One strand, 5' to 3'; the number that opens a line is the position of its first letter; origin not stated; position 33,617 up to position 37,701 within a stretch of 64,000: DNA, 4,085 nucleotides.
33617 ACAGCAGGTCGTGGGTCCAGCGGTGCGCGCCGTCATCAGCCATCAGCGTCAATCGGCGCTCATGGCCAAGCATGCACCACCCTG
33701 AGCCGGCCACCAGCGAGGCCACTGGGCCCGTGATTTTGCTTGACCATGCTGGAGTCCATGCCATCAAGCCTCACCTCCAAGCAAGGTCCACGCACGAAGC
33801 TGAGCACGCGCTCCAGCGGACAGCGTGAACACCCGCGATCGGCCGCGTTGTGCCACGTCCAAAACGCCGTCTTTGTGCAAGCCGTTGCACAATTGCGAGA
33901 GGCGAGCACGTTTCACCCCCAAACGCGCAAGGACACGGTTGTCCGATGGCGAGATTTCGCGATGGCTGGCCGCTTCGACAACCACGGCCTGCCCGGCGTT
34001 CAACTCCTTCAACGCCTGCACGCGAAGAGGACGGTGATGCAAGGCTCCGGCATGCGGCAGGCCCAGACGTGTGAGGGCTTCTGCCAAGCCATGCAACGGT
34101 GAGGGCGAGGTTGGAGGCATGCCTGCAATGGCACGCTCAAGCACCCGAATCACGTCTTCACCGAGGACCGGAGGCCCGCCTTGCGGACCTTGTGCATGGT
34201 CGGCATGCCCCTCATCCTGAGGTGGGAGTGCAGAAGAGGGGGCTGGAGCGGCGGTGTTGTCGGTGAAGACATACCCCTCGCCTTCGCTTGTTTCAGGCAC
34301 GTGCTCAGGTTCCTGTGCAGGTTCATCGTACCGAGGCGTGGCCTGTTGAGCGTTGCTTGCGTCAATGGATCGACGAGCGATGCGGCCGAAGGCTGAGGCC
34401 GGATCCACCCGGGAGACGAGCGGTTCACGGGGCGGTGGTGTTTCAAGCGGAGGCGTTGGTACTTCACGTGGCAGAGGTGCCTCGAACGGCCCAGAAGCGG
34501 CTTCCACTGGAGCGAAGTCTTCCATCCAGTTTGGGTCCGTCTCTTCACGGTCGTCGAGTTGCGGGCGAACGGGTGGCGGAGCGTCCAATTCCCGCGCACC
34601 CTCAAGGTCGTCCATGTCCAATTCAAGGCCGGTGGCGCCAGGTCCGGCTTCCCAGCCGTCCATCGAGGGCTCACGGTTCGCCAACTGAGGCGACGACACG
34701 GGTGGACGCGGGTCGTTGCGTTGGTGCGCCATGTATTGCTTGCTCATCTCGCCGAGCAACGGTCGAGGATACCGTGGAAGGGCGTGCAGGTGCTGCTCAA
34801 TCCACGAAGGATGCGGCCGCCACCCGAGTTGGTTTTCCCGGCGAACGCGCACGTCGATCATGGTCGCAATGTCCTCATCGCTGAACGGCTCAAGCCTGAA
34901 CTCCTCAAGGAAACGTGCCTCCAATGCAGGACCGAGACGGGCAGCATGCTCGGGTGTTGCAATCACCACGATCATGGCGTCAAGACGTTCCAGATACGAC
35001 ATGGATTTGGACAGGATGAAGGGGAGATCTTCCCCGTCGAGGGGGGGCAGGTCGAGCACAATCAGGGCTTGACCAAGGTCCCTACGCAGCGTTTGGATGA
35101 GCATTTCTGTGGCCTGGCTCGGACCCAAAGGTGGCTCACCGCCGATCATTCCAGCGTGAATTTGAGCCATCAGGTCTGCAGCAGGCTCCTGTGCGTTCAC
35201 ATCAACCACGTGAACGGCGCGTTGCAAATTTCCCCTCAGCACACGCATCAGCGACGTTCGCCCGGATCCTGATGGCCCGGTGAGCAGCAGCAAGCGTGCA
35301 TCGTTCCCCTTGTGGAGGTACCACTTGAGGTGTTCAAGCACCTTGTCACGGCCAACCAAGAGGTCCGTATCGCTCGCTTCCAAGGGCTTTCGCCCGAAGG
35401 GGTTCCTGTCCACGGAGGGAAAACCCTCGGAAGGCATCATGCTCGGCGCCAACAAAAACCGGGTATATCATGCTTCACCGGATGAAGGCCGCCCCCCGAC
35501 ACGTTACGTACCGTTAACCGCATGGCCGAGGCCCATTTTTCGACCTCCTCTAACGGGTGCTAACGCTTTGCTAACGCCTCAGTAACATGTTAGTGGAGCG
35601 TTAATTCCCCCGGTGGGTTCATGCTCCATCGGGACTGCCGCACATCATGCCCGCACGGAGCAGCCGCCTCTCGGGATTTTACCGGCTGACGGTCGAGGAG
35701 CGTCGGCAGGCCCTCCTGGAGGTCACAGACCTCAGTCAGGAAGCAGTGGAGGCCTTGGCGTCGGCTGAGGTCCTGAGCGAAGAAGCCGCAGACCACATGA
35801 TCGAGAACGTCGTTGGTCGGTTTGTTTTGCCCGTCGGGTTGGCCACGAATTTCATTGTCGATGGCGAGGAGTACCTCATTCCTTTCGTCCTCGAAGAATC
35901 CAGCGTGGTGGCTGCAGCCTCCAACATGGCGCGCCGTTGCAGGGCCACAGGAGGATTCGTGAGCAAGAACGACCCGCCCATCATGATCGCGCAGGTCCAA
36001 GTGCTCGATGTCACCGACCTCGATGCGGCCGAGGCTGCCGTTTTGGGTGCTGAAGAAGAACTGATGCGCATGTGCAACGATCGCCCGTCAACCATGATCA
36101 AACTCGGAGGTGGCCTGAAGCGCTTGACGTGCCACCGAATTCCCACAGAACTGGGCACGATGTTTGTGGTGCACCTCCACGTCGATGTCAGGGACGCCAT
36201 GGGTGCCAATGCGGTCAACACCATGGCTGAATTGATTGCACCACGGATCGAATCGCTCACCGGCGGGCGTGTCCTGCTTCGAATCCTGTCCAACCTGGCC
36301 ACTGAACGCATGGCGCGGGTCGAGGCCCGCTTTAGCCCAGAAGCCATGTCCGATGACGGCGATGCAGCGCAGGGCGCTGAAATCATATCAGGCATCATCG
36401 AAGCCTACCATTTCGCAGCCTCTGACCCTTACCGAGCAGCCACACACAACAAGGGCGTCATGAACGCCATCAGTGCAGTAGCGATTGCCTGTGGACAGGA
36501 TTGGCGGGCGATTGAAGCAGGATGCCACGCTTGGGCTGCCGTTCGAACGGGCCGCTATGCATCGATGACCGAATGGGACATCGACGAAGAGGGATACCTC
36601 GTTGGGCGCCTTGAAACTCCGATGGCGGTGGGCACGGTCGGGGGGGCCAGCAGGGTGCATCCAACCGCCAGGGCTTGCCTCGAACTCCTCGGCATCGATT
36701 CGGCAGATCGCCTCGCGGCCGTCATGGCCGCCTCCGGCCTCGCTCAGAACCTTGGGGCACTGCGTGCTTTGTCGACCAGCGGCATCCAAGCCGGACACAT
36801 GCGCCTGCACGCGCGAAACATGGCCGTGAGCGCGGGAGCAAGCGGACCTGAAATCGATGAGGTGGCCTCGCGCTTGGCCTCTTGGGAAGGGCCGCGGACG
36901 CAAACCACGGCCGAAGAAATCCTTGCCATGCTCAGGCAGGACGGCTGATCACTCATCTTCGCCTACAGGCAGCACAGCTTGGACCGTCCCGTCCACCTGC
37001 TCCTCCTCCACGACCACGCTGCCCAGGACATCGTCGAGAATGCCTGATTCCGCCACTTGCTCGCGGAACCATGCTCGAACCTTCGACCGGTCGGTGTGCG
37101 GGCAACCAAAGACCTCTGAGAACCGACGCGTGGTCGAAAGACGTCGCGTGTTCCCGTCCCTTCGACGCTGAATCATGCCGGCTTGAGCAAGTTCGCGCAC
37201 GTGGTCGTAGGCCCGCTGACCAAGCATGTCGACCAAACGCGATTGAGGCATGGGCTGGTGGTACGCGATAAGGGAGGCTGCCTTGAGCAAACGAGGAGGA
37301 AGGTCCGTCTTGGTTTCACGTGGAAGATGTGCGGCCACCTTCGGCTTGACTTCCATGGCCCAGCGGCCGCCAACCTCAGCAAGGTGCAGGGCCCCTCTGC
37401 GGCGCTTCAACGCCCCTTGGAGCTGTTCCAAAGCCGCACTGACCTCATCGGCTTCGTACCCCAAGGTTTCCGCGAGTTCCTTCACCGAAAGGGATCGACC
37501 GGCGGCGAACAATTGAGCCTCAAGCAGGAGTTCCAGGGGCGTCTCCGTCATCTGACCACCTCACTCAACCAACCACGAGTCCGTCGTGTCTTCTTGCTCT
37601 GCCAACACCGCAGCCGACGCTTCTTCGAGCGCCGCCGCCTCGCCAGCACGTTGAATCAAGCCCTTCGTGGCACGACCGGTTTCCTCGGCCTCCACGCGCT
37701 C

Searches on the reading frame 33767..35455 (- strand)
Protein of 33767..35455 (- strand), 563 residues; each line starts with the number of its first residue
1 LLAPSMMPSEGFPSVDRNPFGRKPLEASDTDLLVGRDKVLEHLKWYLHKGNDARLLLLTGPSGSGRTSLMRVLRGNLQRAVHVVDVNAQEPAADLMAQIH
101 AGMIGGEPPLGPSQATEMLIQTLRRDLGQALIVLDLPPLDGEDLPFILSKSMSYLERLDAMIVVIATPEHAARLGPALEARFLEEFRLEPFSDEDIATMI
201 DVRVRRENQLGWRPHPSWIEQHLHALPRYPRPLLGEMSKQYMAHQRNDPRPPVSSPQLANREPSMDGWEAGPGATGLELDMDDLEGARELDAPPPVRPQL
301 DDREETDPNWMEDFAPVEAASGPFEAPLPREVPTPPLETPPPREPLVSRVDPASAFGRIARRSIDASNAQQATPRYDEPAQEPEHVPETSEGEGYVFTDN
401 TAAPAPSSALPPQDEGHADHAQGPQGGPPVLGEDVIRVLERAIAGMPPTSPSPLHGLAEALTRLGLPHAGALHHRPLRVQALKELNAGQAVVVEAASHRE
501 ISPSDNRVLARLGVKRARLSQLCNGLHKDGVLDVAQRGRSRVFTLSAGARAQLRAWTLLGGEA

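Call 81: search_protein_families(library=pfam, proteins=[window:33767-35455:-], max_evalue=0.0001)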
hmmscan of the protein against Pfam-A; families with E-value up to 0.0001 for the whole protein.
window:33767-35455:- (563 aa): 2 families
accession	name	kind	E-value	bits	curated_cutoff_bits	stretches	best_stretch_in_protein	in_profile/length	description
PF13191.12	AAA_16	-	1.7e-08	35.6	32.6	1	33-162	2-135/167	AAA ATPase domain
PF13401.12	AAA_22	-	3.4e-06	27.8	27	1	52-135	4-91/130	AAA domain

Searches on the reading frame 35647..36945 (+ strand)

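Call 81: search_protein_families(library=pfam, proteins=[window:35647-36945:+], max_evalue=0.0001)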
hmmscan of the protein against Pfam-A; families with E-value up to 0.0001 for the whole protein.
window:35647-36945:+ (433 aa): 1 family
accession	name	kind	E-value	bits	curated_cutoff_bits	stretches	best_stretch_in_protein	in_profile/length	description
PF00368.23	HMG-CoA_red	-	7.2e-105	351.4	27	1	16-389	2-368/368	Hydroxymethylglutaryl-coenzyme A reductase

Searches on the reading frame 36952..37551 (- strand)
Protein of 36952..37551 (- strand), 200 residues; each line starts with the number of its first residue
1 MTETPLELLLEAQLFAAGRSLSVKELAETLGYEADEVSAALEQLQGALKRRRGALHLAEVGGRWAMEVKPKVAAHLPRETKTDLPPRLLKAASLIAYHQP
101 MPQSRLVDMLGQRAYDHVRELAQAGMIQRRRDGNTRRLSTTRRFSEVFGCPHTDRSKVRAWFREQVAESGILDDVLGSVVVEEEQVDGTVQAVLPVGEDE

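Call 81: search_protein_families(library=pfam, proteins=[window:36952-37551:-], max_evalue=0.0001)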
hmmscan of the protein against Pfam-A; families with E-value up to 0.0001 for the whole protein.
window:36952-37551:- (200 aa): 2 families
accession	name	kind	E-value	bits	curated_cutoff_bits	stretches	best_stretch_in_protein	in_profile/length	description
PF04079.22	SMC_ScpB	-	6.8e-28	97.7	27.4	1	10-152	3-153/160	Segregation and condensation complex subunit ScpB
PF12802.13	MarR_2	-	3e-05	24.5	27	0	18-45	19-45/61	MarR family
